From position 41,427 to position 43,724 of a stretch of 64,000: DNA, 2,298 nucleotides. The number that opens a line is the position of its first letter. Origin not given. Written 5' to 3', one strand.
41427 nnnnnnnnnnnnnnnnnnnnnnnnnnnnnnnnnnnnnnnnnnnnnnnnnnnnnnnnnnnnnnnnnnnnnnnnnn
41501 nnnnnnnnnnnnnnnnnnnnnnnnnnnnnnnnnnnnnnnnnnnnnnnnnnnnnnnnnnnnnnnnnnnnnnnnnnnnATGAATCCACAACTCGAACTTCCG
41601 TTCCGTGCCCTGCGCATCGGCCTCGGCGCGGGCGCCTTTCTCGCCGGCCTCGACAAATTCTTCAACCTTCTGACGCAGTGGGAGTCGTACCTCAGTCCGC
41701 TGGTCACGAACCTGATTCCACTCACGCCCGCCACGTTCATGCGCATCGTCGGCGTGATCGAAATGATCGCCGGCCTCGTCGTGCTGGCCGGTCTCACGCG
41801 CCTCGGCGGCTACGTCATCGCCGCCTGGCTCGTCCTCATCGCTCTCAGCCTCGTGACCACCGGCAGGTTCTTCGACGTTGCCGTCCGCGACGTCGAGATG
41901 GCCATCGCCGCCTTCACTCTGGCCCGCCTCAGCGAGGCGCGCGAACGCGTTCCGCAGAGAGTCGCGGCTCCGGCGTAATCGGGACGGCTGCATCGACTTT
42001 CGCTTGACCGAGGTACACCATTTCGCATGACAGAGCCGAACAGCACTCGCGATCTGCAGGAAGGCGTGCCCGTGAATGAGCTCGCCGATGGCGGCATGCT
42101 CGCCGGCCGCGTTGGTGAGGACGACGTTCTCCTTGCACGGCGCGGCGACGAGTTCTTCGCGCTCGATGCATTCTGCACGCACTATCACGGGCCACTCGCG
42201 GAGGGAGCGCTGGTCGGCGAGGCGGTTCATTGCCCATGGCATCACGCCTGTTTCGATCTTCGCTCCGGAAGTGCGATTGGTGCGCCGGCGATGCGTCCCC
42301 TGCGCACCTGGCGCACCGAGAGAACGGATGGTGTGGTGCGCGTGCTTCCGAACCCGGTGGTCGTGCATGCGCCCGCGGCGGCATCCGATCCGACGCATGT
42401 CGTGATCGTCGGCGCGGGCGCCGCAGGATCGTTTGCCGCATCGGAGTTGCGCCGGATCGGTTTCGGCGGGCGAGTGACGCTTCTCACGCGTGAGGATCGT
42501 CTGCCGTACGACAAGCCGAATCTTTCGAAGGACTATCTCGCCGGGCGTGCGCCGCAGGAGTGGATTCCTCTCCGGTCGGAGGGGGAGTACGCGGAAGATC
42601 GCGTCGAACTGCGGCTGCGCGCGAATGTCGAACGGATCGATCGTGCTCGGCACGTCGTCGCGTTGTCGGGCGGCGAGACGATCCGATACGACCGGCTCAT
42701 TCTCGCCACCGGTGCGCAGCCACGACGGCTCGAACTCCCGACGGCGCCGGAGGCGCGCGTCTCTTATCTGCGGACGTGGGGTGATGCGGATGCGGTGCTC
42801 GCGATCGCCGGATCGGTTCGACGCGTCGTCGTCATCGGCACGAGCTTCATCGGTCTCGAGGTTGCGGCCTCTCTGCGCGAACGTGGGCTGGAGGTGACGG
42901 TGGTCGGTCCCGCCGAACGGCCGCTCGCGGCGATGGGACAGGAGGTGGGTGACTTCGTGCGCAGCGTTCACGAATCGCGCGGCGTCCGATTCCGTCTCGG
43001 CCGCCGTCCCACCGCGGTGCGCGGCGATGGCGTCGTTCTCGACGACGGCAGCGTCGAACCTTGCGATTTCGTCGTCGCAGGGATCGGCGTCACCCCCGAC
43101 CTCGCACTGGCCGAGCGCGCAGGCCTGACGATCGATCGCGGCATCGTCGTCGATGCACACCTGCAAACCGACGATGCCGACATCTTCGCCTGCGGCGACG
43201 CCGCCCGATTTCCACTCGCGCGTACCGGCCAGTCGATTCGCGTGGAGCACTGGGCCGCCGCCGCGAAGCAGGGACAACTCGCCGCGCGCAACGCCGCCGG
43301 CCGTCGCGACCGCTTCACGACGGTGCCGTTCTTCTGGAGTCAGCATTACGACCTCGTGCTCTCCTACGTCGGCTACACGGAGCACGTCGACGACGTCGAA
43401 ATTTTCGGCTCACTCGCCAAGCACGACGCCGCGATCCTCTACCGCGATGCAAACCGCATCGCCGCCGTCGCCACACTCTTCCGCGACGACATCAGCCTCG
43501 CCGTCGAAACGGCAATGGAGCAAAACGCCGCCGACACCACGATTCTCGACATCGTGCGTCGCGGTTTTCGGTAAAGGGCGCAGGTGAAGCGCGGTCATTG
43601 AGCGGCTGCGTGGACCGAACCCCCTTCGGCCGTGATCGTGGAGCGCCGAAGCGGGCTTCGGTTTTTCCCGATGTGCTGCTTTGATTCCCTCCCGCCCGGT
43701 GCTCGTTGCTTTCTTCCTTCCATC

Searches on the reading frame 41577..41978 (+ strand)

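Call 5: search_protein_families(library=pfam, proteins=[window:41577-41978:+], max_evalue=0.01)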
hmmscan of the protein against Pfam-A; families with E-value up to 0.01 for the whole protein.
window:41577-41978:+ (133 aa): 2 families
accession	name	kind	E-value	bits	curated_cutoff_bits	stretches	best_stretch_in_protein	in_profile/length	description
PF07681.17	DoxX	-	0.00035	21.6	23.6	1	11-90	4-81/85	DoxX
PF07291.16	MauE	-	0.0037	18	27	1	10-92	6-86/128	Methylamine utilisation protein MauE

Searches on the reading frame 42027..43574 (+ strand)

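Call 5: search_protein_families(library=pfam, proteins=[window:42027-43574:+], max_evalue=0.01)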
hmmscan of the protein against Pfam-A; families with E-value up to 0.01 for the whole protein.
window:42027-43574:+ (515 aa): 16 families
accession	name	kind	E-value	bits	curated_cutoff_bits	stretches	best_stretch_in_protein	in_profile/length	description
PF07992.20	Pyr_redox_2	-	1.3e-64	218.9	26.1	1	124-416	2-291/291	Pyridine nucleotide-disulphide oxidoreductase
PF00070.33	Pyr_redox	-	6.8e-22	78.2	22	1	266-335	1-70/82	Pyridine nucleotide-disulphide oxidoreductase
PF00355.32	Rieske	-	1.4e-16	60.6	20.3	1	15-95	7-87/88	Rieske [2Fe-2S] domain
PF01266.30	DAO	-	4.2e-09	36.8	27.9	1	124-159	1-34/353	FAD dependent oxidoreductase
PF13738.12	Pyr_redox_3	-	4.6e-07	29.8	30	1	121-233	163-270/305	Pyridine nucleotide-disulphide oxidoreductase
PF13450.12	NAD_binding_8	-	1.3e-06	29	21.9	1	127-158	1-30/68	NAD(P)-binding Rossmann-like domain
PF13806.12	Rieske_2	-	1.8e-06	28.2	27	1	15-106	7-103/104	Rieske-like [2Fe-2S] domain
PF03486.20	HI0933_like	-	4.5e-06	26.7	50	0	124-156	2-32/244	HI0933-like protein Rossmann domain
PF14759.12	Reductase_C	-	3.1e-05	24.8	25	1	435-500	1-66/85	Reductase C-terminal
PF01494.25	FAD_binding_3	-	0.0001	22.1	22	0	123-155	2-32/349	FAD binding domain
PF02558.23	ApbA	-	0.00022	21.3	22.2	0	125-158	1-32/150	Ketopantoate reductase PanE/ApbA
PF05834.18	Lycopene_cycl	-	0.0013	18.3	23.4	0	125-159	2-36/380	Lycopene cyclase protein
PF01134.28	GIDA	-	0.0016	18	22.1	0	125-154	2-29/391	Glucose inhibited division protein A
PF13241.12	NAD_binding_7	-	0.0032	18.4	22.1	0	263-297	6-40/104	Putative NAD(P)-binding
PF22543.2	Rieske_4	-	0.0049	17.6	28.4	1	29-82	19-76/119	Soluble Rieske-type ferredoxin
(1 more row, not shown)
